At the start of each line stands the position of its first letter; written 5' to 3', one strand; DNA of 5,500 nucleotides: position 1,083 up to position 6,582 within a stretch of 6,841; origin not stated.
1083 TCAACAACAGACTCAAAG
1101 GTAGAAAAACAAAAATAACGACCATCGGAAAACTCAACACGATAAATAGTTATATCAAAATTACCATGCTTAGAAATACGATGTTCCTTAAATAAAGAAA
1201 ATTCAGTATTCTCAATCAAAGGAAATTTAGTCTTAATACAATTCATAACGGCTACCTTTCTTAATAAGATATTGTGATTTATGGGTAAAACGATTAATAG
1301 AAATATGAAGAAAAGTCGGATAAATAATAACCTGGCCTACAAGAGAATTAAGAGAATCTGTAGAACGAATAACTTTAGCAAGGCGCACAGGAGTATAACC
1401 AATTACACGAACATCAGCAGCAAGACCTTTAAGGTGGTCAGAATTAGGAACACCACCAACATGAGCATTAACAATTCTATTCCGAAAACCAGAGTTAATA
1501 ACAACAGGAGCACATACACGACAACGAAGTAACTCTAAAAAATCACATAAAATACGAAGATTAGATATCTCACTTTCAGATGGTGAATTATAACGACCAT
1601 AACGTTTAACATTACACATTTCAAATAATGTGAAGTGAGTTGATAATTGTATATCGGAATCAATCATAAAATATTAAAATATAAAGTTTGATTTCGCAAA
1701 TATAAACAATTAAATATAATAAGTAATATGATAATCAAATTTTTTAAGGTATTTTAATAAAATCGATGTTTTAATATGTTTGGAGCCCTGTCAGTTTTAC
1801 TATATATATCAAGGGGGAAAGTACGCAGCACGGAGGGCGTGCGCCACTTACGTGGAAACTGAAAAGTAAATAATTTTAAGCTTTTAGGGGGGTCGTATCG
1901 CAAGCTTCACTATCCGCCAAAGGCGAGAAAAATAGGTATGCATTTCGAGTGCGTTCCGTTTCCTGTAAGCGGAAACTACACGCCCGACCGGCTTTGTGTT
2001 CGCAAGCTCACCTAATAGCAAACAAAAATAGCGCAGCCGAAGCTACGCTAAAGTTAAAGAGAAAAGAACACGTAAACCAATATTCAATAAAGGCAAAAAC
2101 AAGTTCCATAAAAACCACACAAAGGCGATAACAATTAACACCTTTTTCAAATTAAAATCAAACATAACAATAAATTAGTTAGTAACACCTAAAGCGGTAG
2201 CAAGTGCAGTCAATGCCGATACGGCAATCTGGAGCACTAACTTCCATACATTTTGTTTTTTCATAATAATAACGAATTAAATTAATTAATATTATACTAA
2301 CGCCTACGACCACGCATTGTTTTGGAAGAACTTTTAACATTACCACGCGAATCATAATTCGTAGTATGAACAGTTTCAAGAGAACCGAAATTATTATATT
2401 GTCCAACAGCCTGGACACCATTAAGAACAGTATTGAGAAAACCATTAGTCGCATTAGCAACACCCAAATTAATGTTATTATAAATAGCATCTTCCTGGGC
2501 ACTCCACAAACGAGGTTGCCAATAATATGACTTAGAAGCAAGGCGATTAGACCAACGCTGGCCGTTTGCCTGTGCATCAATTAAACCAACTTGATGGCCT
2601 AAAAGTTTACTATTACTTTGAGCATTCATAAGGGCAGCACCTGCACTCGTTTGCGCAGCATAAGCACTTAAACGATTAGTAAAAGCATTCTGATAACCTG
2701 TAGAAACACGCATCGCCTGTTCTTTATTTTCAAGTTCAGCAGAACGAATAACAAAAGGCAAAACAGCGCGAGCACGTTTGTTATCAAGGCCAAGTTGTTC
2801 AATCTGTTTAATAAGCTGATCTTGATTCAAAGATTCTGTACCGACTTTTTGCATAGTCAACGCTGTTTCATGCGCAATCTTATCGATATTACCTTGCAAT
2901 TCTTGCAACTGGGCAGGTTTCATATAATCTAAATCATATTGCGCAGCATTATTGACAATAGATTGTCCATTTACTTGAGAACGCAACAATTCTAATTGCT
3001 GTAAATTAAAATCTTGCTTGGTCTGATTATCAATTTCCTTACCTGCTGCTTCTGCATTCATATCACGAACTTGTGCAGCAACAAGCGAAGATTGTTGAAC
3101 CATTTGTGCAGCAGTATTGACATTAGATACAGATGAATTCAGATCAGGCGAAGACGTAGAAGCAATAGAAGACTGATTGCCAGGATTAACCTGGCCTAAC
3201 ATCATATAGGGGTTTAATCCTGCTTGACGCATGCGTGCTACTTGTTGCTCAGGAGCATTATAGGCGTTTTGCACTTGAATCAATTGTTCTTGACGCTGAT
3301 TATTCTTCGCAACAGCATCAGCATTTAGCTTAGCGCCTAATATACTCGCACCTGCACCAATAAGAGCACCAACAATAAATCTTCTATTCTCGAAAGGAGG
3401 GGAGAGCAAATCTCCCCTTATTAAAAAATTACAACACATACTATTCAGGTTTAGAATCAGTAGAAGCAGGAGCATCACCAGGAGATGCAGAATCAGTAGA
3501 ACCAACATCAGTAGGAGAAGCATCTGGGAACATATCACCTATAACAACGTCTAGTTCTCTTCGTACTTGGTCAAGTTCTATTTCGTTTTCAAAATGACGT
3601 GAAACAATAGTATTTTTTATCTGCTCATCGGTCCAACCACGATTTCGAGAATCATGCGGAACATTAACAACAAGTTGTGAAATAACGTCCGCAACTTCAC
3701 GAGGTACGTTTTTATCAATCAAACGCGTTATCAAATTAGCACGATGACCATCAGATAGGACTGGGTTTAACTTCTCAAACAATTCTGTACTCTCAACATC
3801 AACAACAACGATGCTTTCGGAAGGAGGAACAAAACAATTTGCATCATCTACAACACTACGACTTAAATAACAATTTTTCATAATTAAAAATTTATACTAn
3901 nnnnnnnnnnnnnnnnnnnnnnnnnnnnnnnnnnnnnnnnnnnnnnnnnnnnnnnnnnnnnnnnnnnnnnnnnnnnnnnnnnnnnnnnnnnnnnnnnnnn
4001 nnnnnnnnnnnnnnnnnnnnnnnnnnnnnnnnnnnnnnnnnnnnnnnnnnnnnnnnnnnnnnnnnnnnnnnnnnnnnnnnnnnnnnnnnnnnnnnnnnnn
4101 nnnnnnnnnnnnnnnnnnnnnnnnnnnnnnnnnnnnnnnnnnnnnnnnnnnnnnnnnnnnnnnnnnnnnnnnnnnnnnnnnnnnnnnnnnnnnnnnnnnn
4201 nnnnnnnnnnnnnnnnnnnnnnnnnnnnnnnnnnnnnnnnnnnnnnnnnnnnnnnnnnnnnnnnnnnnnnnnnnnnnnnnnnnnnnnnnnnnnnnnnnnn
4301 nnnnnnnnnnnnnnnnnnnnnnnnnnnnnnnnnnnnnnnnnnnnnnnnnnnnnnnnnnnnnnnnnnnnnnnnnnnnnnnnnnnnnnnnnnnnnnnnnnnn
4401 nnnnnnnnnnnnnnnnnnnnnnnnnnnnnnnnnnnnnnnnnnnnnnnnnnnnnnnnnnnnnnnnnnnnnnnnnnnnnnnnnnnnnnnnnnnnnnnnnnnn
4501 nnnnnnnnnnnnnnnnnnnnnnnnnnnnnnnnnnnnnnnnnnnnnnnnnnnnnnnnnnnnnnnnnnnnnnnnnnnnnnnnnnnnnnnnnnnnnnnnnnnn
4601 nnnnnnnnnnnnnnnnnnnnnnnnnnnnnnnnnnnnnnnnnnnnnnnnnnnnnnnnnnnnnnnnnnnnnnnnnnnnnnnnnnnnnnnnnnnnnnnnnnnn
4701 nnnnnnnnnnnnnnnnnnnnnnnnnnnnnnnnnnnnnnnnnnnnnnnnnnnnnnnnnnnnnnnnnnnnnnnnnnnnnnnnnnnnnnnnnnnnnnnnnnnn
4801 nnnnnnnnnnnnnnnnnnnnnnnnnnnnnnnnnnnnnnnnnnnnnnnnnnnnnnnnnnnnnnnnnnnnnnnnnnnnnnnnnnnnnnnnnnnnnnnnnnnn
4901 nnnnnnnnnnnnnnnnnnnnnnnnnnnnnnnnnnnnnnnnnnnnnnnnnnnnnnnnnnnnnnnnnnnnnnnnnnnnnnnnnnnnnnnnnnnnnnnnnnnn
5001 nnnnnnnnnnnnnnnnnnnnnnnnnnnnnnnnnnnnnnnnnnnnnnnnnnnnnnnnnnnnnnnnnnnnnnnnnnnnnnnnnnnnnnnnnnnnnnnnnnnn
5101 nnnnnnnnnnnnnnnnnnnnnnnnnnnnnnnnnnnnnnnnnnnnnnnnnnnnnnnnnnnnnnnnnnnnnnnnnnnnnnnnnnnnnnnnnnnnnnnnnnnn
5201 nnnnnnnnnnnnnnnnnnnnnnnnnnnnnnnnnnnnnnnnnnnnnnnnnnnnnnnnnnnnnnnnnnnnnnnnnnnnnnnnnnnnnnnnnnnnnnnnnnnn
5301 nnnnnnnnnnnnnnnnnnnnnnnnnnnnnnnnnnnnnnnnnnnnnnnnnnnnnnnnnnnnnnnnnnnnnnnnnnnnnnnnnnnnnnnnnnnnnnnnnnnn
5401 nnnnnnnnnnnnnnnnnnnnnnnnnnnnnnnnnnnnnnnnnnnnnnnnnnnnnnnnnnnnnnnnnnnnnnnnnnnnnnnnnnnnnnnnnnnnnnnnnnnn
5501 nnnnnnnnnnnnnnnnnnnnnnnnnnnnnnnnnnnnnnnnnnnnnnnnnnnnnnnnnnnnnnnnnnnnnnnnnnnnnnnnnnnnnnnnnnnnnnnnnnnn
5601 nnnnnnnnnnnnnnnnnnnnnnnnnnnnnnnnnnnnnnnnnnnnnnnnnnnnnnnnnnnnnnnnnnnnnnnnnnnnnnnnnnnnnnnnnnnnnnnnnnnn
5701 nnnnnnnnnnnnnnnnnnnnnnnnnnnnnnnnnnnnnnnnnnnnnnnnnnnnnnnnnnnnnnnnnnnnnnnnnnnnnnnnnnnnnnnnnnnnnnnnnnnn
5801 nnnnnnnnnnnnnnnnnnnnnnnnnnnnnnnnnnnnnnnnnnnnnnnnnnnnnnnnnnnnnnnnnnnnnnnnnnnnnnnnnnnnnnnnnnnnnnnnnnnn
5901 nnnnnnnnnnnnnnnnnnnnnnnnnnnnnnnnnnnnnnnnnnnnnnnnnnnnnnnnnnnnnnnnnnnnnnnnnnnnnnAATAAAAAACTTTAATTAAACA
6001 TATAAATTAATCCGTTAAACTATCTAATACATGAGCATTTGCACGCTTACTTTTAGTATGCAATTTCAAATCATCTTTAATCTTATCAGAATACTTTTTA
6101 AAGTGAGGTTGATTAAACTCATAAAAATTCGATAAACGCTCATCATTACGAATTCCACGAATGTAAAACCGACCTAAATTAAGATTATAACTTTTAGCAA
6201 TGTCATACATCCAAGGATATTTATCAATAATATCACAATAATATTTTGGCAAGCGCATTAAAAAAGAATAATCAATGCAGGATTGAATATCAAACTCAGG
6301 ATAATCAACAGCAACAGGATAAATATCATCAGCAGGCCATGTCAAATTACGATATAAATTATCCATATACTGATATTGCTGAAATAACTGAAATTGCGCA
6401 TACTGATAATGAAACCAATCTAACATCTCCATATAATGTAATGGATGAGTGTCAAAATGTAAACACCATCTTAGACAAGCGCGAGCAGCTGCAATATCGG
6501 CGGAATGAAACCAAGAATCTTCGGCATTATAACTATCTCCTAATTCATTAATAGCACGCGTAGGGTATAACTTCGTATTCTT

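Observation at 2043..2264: Two unannotated tandem membrane micro-ORFs (29 and 40 aa): candidate holin-type partners of the peptidase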

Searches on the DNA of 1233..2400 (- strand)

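Call 7: search_dna_similar(query=window:1233-2400:-, collection=phages, mode=distant, max_rows=30)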
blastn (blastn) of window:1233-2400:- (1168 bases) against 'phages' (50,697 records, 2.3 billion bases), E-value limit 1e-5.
Records with a match: 7; places in all: 7; records where one place covers at least 80% of the query: 1.
Best place of each record, by identity: 95-99% 1; 80-90% 3; 60-80% 3.
By first word of the organism name: Microvirus 3; bajarodmic 3; Peromfec 1.
By host as written in the record: Homo sapiens 2; Peromyscus fraterculus 2; Marmota flaviventris 1; Peromyscus truei; specimen_voucher: UMNH:Mamm:44820; Tissue Sample Catalog ... 1; - 1.
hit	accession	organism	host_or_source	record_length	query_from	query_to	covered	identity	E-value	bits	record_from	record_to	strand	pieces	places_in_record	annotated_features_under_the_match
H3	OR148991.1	Microvirus D_HF4_111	Homo sapiens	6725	1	1168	100%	96.1%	0e+0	1903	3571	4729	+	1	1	peptidase M15 | DNA pilot protein | hypothetical protein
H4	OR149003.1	Microvirus D_HF5_96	Homo sapiens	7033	375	1168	68%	68.8%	8e-73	281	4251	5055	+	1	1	peptidase M15 | hypothetical protein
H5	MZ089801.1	Microvirus mar55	Marmota flaviventris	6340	891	987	8%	74.2%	4e-7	64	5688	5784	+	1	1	hypothetical protein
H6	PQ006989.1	bajarodmic virus 756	Peromyscus fraterculus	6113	902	991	8%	74.4%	5e-6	60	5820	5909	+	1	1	peptidase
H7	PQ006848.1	bajarodmic virus 637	Peromyscus fraterculus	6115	922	991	6%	80.0%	1e-7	64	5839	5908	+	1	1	peptidase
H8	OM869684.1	Peromfec virus RodF5_5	Peromyscus truei; specimen_voucher: ...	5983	928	988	5%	83.6%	3e-8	66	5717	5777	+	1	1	peptidase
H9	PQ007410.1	bajarodmic virus 1135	Chaetodipus spinatus feces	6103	910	966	5%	82.5%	5e-6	59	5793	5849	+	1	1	peptidase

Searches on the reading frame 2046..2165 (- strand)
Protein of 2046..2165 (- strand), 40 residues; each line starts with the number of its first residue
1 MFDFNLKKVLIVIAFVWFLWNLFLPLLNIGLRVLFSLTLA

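Call 3: search_protein_families(library=ncbifam, proteins=[window:2046-2165:-], max_evalue=1)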
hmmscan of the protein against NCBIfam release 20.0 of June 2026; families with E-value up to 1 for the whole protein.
seq(40 aa): 0 families

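Call 4: search_protein_families(library=pfam, proteins=[window:2046-2165:-], max_evalue=1)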
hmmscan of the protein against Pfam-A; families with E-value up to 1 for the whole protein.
seq(40 aa): 0 families

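Call 12: search_protein_families(library=phrogs, proteins=[window:2046-2165:-], max_evalue=1)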
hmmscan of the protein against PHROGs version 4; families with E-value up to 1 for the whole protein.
seq(40 aa): 1 family
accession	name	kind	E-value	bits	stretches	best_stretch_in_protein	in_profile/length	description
phrog_15806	-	unknown function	0.05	14.7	1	24-40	5-21/53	-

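Call 16: find_homologous_proteins(query=window:2046-2165:-, max_evalue=0.1)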
Query seq(40 aa) (40 aa): 1 proteins with E <= 0.1 among 1 candidates.
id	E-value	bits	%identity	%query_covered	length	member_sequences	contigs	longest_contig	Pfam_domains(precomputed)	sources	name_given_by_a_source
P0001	3.4e-16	74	100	100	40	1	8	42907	-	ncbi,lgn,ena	-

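Call 17: find_encoding_contigs(protein=P0001, flank=10000, max_places=10)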
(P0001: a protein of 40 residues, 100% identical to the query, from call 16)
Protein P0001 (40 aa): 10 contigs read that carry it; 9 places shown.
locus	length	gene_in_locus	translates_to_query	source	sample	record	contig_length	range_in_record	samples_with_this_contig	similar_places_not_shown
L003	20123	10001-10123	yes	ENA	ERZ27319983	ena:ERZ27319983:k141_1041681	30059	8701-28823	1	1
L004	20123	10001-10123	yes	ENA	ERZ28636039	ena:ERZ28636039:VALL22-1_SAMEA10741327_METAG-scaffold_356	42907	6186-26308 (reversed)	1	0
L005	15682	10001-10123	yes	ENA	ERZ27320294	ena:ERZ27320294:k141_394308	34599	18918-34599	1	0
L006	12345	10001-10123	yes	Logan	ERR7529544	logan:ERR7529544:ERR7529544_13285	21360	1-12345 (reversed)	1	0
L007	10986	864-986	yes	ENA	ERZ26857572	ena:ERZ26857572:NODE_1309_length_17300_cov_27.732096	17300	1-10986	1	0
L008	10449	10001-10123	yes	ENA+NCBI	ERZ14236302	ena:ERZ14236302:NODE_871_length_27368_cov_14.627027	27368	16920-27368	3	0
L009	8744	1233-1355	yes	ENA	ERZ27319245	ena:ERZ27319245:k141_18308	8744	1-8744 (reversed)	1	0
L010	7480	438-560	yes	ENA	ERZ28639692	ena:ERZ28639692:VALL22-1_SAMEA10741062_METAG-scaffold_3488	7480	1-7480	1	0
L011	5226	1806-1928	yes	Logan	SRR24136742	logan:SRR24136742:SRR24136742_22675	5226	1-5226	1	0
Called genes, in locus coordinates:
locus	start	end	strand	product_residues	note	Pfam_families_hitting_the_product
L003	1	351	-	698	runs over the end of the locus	PF02897:Peptidase_S9_N, PF00326:Peptidase_S9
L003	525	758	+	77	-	PF10678:DUF2492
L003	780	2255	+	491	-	PF08984:DUF1858, PF04282:DUF438, PF01814:Hemerythrin, PF13596:PAS_10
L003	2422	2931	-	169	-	PF00877:NLPC_P60, PF05257:CHAP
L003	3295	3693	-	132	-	-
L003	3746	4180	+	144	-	PF08291:Peptidase_M15_3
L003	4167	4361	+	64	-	-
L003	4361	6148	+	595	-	PF23343:REP_ORF2-G2P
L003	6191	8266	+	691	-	PF02305:Phage_F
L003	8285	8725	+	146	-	-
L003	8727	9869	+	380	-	-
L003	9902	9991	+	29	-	PF20096:DUF6486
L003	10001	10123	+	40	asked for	-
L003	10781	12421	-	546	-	-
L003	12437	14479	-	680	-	PF07715:Plug, PF00593:TonB_dep_Rec_b-barrel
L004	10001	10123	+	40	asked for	-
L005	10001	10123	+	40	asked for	-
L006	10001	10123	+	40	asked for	-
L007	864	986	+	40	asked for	-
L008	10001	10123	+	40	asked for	-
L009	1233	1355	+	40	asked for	-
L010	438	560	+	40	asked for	-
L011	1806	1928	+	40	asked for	-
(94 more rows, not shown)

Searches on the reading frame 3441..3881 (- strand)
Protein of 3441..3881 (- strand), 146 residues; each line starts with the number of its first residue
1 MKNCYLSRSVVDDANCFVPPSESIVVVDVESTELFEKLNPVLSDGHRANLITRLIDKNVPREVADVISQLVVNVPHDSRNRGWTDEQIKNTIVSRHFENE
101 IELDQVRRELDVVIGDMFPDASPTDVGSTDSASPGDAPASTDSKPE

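Call 3: search_protein_families(library=ncbifam, proteins=[window:3441-3881:-], max_evalue=1)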
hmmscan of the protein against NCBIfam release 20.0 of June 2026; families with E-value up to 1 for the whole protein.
window:3441-3881:- (146 aa): 3 families
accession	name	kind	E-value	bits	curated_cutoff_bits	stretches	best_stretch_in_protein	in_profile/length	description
NF005655.0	PRK07429.1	subfamily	0.11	11.6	236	1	76-115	145-184/326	phosphoribulokinase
TIGR03499.1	FlhF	equivalog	0.17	11.9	174.15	1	42-102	135-195/286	flagellar biosynthesis GTPase FlhF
NF045909.1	ANT_9_Ic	equivalog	0.17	11.1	505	1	45-92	148-195/259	aminoglycoside nucleotidyltransferase ANT(9)-Ic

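Call 4: search_protein_families(library=pfam, proteins=[window:3441-3881:-], max_evalue=1)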
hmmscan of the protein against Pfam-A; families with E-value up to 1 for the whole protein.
window:3441-3881:- (146 aa): 1 family
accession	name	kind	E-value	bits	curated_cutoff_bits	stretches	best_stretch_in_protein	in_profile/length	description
PF18225.7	AbfS_sensor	-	0.18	12.1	26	1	54-77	34-57/65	Sensor histidine kinase (AbfS) sensor domain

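Call 12: search_protein_families(library=phrogs, proteins=[window:3441-3881:-], max_evalue=1)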
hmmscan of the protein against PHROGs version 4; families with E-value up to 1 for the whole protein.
window:3441-3881:- (146 aa): 2 families
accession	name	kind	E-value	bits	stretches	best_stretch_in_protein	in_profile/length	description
phrog_21417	-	unknown function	0.13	12.5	1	44-114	13-81/270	-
phrog_6081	-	unknown function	0.33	11.5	1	34-112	3-80/169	-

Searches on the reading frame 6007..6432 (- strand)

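Call 3: search_protein_families(library=ncbifam, proteins=[window:6007-6432:-], max_evalue=1)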
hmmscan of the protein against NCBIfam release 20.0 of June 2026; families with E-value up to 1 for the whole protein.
window:6007-6432:- (141 aa): 0 families

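Call 4: search_protein_families(library=pfam, proteins=[window:6007-6432:-], max_evalue=1)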
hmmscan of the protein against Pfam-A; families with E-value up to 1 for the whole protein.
window:6007-6432:- (141 aa): 0 families

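Call 12: search_protein_families(library=phrogs, proteins=[window:6007-6432:-], max_evalue=1)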
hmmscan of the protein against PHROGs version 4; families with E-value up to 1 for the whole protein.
window:6007-6432:- (141 aa): 1 family
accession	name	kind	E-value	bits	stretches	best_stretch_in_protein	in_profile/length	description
phrog_5110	-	head and packaging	0.14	13.3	0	63-81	29-47/110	terminase small subunit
